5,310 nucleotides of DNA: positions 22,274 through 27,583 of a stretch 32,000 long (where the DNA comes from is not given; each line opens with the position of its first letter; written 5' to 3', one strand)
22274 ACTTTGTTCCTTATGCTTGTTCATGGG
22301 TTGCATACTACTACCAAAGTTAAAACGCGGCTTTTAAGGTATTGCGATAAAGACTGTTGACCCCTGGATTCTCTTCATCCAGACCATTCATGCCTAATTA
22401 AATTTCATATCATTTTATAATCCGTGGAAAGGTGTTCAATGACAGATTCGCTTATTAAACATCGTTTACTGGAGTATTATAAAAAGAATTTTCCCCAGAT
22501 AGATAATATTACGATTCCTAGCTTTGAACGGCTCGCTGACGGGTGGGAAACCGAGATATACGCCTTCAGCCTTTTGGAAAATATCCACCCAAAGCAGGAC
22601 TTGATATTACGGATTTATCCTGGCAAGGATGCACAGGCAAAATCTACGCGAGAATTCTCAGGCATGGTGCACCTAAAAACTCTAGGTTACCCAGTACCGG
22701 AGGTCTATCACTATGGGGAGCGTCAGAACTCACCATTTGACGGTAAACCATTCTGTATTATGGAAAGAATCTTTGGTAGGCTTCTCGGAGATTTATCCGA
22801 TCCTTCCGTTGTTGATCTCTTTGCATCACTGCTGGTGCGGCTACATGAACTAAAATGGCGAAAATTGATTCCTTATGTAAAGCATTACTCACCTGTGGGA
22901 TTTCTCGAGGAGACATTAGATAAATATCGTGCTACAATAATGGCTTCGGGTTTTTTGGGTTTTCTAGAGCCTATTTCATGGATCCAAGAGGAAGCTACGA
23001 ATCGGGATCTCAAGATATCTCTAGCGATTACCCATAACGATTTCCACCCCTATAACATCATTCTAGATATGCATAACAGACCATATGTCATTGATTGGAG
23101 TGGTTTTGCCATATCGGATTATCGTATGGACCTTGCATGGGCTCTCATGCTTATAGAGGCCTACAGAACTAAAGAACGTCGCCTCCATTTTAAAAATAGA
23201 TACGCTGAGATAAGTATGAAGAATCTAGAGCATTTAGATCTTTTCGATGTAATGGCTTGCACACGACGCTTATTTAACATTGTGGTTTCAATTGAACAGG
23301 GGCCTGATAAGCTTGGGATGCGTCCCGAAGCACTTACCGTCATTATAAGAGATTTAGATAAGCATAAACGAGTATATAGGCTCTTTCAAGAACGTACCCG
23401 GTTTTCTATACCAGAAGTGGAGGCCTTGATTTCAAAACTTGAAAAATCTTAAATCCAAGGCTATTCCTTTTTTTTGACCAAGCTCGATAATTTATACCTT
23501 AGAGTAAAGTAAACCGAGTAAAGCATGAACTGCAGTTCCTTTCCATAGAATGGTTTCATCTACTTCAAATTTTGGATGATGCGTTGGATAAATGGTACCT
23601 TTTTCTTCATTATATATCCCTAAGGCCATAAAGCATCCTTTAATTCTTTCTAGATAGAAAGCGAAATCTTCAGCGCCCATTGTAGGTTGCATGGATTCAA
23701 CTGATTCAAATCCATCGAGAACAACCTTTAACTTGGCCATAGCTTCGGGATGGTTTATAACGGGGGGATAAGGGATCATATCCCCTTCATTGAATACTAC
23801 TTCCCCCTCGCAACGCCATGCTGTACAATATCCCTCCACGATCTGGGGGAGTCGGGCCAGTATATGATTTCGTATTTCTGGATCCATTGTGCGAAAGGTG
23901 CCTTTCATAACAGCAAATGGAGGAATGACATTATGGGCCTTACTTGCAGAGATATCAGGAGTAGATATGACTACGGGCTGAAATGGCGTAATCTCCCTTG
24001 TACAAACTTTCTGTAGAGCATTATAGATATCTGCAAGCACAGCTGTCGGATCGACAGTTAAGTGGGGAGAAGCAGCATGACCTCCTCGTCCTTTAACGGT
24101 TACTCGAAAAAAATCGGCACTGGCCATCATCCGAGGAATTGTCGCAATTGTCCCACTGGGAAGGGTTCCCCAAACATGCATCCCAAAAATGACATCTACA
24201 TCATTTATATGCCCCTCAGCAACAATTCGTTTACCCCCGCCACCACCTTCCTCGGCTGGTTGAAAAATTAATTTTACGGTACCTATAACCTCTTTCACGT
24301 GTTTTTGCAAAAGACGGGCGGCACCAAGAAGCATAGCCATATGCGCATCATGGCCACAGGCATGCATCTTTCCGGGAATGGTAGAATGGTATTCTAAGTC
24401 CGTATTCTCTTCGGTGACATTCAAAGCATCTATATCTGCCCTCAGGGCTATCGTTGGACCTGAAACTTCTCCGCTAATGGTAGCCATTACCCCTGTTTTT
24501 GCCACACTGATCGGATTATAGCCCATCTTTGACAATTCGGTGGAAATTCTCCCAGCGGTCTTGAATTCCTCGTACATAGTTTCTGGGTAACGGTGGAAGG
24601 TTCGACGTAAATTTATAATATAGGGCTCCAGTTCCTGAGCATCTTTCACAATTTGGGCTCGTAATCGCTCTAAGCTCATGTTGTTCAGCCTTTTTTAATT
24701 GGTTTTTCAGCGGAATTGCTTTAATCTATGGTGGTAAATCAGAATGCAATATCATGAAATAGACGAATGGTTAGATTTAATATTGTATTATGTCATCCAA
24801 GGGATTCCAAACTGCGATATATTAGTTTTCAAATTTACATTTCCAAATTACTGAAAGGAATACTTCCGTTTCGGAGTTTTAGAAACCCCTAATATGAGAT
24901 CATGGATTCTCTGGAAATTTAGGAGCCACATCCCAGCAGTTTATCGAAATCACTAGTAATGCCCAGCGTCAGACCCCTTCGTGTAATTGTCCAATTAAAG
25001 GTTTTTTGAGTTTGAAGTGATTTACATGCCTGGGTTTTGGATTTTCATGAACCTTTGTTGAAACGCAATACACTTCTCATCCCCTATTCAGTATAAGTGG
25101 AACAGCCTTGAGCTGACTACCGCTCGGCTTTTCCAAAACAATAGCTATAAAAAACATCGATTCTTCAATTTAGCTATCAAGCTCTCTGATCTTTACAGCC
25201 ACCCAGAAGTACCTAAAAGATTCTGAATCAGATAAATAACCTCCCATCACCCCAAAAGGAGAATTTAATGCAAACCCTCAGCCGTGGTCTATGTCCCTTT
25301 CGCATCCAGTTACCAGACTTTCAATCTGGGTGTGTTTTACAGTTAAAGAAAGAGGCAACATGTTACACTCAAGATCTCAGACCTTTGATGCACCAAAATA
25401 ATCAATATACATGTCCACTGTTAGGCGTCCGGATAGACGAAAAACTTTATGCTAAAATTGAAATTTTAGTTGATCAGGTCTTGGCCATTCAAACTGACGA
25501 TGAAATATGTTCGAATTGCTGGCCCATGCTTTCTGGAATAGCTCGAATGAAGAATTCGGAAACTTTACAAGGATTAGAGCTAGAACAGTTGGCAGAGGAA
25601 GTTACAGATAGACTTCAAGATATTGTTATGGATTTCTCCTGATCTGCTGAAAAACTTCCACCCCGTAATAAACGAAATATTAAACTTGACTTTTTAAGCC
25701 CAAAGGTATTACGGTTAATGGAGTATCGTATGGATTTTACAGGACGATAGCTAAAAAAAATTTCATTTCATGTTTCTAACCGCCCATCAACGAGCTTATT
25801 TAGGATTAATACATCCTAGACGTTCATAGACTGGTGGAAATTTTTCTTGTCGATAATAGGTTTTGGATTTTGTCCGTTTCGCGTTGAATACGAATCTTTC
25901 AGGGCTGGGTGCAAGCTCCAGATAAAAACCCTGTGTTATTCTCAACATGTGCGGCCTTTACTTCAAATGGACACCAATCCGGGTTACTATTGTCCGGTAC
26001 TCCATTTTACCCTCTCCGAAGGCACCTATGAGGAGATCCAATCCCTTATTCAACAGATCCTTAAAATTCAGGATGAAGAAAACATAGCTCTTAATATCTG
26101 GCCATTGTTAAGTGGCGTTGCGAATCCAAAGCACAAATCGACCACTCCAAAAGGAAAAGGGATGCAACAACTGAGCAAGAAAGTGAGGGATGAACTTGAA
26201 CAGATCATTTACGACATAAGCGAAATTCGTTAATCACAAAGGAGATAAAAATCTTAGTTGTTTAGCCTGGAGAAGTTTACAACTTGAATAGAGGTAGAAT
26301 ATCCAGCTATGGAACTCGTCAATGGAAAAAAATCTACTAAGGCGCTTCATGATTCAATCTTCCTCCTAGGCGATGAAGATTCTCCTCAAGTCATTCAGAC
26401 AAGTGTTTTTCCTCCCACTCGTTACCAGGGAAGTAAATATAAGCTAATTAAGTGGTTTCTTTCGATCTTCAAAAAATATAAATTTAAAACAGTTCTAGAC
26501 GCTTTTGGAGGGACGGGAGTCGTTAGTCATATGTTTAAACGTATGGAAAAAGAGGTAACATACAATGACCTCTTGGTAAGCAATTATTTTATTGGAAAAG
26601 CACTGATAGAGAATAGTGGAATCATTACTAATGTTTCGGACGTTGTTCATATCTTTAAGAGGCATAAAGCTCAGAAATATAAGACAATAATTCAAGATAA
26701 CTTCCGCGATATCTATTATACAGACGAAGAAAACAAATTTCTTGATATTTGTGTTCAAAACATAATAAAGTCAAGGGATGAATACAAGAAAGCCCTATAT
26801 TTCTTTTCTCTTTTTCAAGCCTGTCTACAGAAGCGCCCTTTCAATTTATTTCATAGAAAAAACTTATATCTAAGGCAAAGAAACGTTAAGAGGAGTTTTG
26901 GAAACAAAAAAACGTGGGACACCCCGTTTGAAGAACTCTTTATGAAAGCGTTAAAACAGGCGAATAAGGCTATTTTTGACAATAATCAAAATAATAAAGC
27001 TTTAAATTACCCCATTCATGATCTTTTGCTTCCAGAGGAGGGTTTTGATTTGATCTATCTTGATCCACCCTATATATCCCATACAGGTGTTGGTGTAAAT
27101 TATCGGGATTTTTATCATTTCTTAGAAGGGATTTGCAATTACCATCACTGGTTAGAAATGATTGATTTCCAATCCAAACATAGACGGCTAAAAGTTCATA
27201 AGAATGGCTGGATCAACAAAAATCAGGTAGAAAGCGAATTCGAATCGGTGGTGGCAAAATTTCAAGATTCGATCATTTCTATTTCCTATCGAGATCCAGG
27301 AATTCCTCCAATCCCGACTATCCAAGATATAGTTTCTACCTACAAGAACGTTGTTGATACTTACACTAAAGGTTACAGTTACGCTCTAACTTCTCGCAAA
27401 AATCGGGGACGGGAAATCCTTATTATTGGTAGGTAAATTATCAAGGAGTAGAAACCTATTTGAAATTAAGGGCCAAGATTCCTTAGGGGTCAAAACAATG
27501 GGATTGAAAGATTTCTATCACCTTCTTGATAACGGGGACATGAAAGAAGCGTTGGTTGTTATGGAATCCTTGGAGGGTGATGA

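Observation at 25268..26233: Tandem duplicated, unrecognised four-cysteine protein family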

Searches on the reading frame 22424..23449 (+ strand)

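Call 7: search_protein_families(library=pfam, proteins=[window:22424-23449:+], max_evalue=0.1)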
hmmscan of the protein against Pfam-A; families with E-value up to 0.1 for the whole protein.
window:22424-23449:+ (342 aa): 4 families
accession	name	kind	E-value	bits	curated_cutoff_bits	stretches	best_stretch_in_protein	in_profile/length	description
PF01636.29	APH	-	2.8e-22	80.1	23.2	1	34-251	2-220/239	Phosphotransferase enzyme family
PF19974.5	TCAD9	-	2.2e-05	24.3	40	1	181-239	278-336/429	Ternary complex associated domain 9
PF01163.29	RIO1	-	5.2e-05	23.4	22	1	201-226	125-149/187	RIO domain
PF06569.16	DUF1128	-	0.051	14.1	27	0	312-340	39-67/71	Protein of unknown function (DUF1128)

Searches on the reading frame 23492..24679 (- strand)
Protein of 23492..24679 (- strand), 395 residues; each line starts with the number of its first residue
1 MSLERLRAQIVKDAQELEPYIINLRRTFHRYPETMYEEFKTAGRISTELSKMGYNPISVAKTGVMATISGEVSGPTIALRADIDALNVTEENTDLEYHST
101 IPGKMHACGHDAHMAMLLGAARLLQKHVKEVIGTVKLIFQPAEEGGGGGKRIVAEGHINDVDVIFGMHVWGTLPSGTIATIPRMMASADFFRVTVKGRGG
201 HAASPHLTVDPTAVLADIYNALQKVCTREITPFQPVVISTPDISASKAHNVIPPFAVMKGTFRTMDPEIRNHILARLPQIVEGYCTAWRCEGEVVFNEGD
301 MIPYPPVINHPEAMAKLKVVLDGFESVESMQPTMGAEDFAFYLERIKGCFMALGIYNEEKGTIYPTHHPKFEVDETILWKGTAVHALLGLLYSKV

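Call 7: search_protein_families(library=pfam, proteins=[window:23492-24679:-], max_evalue=0.1)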
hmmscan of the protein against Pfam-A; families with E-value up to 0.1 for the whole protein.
window:23492-24679:- (395 aa): 2 families
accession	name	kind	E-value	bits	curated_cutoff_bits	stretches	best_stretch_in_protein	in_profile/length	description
PF01546.33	Peptidase_M20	-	3.5e-40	138.6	24.6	1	78-387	1-202/206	Peptidase family M20/M25/M40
PF07687.19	M20_dimer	-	2.4e-09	37.5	21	1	191-282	9-100/107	Peptidase dimerisation domain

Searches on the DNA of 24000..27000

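Call 65: search_rna_families(source=window, start=24000, end=27000, threshold=evalue, max_evalue=0.1)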
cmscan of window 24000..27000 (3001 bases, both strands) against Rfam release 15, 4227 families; matches with E-value up to 0.1: 0.
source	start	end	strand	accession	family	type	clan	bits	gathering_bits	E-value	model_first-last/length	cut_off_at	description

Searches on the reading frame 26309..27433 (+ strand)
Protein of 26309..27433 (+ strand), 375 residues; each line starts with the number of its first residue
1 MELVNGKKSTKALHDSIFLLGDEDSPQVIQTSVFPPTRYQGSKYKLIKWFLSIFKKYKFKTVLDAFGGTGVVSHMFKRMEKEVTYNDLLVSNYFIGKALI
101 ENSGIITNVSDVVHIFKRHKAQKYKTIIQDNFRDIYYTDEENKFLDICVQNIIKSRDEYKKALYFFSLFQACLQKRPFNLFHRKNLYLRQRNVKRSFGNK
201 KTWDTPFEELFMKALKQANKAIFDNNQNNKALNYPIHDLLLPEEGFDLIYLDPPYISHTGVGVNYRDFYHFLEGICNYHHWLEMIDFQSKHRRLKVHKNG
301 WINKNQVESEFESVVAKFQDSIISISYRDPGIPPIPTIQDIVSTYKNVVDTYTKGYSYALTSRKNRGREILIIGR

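Call 7: search_protein_families(library=pfam, proteins=[window:26309-27433:+], max_evalue=0.1)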
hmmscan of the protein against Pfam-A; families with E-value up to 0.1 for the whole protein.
window:26309-27433:+ (375 aa): 3 families
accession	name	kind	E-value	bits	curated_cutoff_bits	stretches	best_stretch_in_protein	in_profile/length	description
PF02086.21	MethyltransfD12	-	7.6e-19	68.9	22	1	39-268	1-197/253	D12 class N6 adenine-specific DNA methyltransferase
PF03602.21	Cons_hypoth95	-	0.0026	17.9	24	0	242-258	110-126/182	Conserved hypothetical protein 95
PF05175.20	MTS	-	0.034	14.2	23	0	50-84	23-57/170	Methyltransferase small domain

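Call 8: search_protein_families(library=ncbifam, proteins=[window:26309-27433:+], max_evalue=0.1)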
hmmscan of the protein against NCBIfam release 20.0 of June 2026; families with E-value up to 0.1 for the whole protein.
window:26309-27433:+ (375 aa): 3 families
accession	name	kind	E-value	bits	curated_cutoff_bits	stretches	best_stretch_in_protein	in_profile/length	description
TIGR03534.1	RF_mod_PrmC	equivalog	0.017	14.6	199.1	0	209-258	119-169/253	peptide chain release factor N(5)-glutamine methyltransferase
TIGR00095.1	TIGR00095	equivalog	0.049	13.3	117.5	0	237-257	116-136/194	16S rRNA (guanine(966)-N(2))-methyltransferase RsmD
NF001240.0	PRK00216.1-1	equivalog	0.056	12.5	378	1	60-112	65-120/251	bifunctional demethylmenaquinone methyltransferase/2-methoxy-6-polyprenyl-1,4-benzoquinol methylase UbiE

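Call 9: search_protein_families(library=padloc, proteins=[window:26309-27433:+], max_evalue=0.1)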
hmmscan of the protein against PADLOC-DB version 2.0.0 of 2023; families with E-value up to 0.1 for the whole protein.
window:26309-27433:+ (375 aa): 10 families
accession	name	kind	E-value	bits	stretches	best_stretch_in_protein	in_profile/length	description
PDLC03261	MTase_II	-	6.6e-53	178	1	26-363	300-624/643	Type II methyltransferase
PDLC03385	MTase_II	-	2.7e-28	97.3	1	33-366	5-323/336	Type II methyltransferase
PDLC03287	MTase_II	-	3.1e-17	60.6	1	38-357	2-316/646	Type II methyltransferase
PDLC03257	MTase_II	-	1.2e-16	58.9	1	38-358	14-318/343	Type II methyltransferase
PDLC03373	MTase_II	-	9.8e-15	52.8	1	37-328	9-279/339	Type II methyltransferase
PDLC03342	MTase_II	-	2.2e-11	41.5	2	36-104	24-92/383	Type II methyltransferase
PDLC03298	MTase_II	-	9.1e-11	39.4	2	38-120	3-89/362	Type II methyltransferase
PDLC03345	MTase_II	-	4.8e-08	29.8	2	39-101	25-91/581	Type II methyltransferase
PDLC04134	mad2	-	6.1e-07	26.6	2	35-106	268-342/492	mads_2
PDLC03299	MTase_II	-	0.049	11.1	1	241-302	29-85/296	Type II methyltransferase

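Call 10: search_protein_families(library=phrogs, proteins=[window:26309-27433:+], max_evalue=0.1)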
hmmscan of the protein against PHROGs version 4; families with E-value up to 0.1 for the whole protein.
window:26309-27433:+ (375 aa): 6 families
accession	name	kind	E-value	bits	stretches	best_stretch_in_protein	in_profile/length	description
phrog_27806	-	other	4.1e-41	142.1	1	37-365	51-363/798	DNA methyltransferase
phrog_56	-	other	6.8e-35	122.4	2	122-364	399-629/647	DNA methyltransferase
phrog_10183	-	other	1.3e-06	27.9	1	55-143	112-193/889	DNA methyltransferase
phrog_34556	-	unknown function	0.0029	18.8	1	80-144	27-86/112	-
phrog_6635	-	unknown function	0.016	16.8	0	28-90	12-74/99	-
phrog_1996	-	other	0.052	14.5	0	247-266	55-74/150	DNA methyltransferase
